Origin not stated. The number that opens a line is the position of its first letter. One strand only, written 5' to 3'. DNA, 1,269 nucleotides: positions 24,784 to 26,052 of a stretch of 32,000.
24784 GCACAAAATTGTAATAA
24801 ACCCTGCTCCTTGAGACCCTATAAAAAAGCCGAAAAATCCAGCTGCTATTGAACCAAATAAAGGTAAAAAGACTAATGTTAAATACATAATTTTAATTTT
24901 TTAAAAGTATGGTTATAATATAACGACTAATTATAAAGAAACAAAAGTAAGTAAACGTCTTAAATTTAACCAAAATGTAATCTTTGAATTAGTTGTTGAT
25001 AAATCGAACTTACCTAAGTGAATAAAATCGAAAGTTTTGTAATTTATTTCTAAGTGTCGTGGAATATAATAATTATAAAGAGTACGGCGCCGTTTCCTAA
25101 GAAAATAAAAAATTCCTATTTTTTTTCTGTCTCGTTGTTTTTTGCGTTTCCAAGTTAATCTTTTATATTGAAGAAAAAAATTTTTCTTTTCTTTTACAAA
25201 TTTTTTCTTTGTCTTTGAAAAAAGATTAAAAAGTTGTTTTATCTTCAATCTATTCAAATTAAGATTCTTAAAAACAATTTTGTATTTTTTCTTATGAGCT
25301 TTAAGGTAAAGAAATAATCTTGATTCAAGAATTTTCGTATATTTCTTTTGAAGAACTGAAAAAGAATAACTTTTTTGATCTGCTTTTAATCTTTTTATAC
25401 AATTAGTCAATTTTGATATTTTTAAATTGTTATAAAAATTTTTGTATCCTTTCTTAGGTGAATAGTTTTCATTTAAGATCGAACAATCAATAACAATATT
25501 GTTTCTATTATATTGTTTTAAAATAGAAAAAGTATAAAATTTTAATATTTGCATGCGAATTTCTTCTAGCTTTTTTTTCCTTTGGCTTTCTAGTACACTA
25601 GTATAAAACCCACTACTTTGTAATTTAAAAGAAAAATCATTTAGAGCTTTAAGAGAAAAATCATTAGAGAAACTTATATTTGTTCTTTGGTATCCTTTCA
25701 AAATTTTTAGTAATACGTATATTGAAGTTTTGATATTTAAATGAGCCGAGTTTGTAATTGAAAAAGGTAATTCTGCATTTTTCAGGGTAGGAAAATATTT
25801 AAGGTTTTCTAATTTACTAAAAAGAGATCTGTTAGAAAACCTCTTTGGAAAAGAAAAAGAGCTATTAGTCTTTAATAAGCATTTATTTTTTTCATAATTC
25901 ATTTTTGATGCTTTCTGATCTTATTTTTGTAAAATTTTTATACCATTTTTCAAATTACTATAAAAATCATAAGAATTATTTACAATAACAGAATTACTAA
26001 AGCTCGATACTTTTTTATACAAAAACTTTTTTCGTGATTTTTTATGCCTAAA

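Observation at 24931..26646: rps4 is spread over two in-frame ORFs separated by a single TAA codon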

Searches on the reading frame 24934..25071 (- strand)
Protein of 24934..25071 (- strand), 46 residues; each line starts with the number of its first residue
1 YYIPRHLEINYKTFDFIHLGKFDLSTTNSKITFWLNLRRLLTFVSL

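Call 31: search_protein_families(library=ncbifam, proteins=[window:24934-25071:-], max_evalue=10)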
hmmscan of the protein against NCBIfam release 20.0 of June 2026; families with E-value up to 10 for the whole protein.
seq(46 aa): 0 families

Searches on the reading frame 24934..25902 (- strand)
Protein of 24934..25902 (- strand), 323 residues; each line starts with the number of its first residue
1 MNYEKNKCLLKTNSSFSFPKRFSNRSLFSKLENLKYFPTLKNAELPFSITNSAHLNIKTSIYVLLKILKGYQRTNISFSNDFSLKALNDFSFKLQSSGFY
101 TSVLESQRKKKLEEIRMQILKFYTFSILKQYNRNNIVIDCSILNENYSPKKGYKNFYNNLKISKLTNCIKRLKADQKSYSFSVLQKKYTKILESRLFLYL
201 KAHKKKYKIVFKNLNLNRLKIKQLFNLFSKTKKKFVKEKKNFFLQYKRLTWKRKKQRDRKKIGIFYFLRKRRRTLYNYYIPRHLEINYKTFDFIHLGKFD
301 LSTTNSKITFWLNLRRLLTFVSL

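Call 8: search_protein_families(library=pfam, proteins=[window:24934-25902:-], max_evalue=10)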
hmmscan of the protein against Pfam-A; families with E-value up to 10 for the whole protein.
window:24934-25902:- (323 aa): 1 family
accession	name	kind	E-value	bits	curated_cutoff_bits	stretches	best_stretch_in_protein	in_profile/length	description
PF18409.7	Plk4_PB2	-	0.21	12.7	26.9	1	142-209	15-80/108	Polo-like Kinase 4 Polo Box 2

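Call 9: search_protein_families(library=ncbifam, proteins=[window:24934-25902:-], max_evalue=10)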
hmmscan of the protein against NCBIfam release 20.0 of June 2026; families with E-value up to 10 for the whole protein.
window:24934-25902:- (323 aa): 2 families
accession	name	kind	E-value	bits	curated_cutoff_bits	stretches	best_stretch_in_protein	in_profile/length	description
TIGR00522.1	dph5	equivalog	0.2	11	114.3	1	129-193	124-180/258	diphthine synthase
NF005877.1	PRK07824.1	equivalog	0.35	9.9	345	1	63-115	98-151/362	o-succinylbenzoate--CoA ligase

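Call 11: search_solved_structures(query=window:24934-25902:-, max_evalue=10, show_alignments=3)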
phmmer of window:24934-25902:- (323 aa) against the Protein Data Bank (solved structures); distinct sequences matched with E-value up to 10: 5.
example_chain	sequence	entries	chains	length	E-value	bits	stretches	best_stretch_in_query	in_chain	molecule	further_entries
5jgh_A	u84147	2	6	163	0.47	13.2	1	176-255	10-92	ARS-binding factor 2, mitochondrial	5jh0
8xsv_A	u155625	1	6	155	0.5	13.1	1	16-53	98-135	Phosphopantetheine adenylyltransferase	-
8xrw_I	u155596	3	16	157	0.51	13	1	16-53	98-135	Phosphopantetheine adenylyltransferase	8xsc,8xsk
3nv7_A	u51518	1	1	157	0.52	13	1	16-53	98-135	Phosphopantetheine adenylyltransferase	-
3otw_A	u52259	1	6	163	0.55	12.9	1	16-53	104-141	Phosphopantetheine adenylyltransferase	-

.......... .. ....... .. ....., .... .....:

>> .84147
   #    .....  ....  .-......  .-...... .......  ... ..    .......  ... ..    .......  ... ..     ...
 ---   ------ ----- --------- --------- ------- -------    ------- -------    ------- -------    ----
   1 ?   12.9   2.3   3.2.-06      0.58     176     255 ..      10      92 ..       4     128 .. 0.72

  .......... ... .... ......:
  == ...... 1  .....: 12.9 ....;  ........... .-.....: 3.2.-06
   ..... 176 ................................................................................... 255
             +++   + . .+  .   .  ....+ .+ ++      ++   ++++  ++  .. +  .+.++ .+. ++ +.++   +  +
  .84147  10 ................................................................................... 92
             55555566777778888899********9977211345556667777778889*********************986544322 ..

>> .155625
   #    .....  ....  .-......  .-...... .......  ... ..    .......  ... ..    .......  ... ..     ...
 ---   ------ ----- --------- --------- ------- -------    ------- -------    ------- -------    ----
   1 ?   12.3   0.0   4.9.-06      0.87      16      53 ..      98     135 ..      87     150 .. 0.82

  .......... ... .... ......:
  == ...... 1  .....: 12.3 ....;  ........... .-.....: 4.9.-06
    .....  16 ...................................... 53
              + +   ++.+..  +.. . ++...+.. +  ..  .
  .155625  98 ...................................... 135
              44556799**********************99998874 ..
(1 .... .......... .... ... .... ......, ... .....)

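Call 29: search_solved_structures(query=A1, max_evalue=10, show_alignments=5)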
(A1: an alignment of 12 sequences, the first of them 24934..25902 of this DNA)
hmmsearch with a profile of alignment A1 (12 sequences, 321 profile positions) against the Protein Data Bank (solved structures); distinct sequences matched with E-value up to 10: 5.
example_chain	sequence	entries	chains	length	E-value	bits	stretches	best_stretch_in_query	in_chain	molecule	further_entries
7xql_B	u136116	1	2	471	0.2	14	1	125-188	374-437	Ankyrin repeat-containing protein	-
7kj6_A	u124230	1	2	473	0.2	14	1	125-188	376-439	Ankyrin repeat-containing protein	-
7ew8_A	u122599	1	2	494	0.21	13.9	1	125-188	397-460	ANK_REP_REGION domain-containing protein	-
3r4r_A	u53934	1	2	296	0.65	12.3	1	50-166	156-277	hypothetical fimbrial assembly protein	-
5jgh_A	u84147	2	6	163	4.7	9.5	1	191-249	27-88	ARS-binding factor 2, mitochondrial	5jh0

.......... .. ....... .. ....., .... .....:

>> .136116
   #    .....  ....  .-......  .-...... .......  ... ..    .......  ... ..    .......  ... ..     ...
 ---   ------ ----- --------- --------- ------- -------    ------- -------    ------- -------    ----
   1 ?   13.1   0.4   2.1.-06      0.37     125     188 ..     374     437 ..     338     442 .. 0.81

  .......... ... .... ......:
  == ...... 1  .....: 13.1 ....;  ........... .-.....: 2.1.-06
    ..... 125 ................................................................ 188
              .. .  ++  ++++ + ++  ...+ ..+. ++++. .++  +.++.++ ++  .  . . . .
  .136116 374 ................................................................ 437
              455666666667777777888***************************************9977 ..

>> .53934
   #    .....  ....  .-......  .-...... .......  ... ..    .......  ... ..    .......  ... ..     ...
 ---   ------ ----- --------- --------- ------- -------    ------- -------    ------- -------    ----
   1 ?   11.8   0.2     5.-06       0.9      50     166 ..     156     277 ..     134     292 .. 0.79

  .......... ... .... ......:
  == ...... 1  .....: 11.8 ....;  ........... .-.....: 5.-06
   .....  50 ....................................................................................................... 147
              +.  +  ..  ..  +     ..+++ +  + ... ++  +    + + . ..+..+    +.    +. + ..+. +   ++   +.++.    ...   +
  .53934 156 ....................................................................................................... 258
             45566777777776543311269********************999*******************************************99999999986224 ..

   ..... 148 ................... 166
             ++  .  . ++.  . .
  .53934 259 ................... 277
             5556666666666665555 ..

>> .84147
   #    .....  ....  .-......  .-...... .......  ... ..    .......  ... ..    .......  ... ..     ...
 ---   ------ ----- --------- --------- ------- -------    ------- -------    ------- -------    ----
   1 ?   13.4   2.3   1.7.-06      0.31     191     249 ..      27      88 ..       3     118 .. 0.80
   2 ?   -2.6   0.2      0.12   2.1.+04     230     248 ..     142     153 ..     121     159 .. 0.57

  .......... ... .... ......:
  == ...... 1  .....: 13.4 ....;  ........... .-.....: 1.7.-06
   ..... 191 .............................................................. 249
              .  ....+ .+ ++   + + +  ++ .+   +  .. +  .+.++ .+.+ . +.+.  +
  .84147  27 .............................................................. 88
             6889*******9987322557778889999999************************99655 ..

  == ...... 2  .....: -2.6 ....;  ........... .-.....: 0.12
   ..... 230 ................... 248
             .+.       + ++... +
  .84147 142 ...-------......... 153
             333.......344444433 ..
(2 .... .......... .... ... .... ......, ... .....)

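Call 32: find_related_loci(query=A1, collection=metagenome_contigs, flank=2500)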
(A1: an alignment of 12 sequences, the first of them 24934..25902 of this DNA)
Query A1 (323 aa) in metagenome_contigs; peptide patterns used: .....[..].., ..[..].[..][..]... (x = any residue, [..] = any of these).
111 stretches matched a pattern; 7 encode a relative of the query (tblastn E <= 1e-3); 7 distinct loci.
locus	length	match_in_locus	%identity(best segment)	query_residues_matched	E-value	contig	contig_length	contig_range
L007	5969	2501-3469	96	1-323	0e+0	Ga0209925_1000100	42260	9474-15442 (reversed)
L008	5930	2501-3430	62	4-313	3e-100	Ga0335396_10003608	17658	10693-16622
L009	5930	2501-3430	62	4-313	3e-100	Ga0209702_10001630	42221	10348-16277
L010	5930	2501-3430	62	4-313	1e-99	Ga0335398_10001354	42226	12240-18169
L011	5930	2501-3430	59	4-313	2e-94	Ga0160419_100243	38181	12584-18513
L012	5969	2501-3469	46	8-323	4e-59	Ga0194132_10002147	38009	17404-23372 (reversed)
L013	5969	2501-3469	42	8-323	1e-51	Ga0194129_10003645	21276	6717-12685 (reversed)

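Call 36: search_protein_representatives(alignment_id=A1)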
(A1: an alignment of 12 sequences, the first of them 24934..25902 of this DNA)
Query: 12 sequences, 321 profile positions. Proteins with E-value up to 0.001 (for the whole library): 40; up to 1e-10: 29; up to 1e-30: 12. The best 40 are listed.
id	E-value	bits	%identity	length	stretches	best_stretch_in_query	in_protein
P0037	4.8e-134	462.9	-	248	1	74-321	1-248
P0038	1.6e-119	415.2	-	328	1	2-321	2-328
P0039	2.8e-93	329.0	-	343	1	2-319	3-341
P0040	8.6e-77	274.8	-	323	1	3-321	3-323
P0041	9.8e-68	245.0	-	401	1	6-320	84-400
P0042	2.4e-51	191.2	-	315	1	5-320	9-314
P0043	2.5e-42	161.6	-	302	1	10-320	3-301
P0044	1.8e-41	158.7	-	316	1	4-320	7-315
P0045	6.4e-37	143.8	-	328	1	13-320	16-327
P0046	7.3e-37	143.6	-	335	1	3-320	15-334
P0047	2.4e-34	135.3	-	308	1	6-320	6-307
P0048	3.1e-34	135.0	-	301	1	8-320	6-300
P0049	9.3e-28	113.7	-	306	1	9-319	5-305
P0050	3.2e-25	105.3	-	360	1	2-320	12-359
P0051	3.0e-24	102.2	-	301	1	18-320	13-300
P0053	9.9e-24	100.5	-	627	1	13-321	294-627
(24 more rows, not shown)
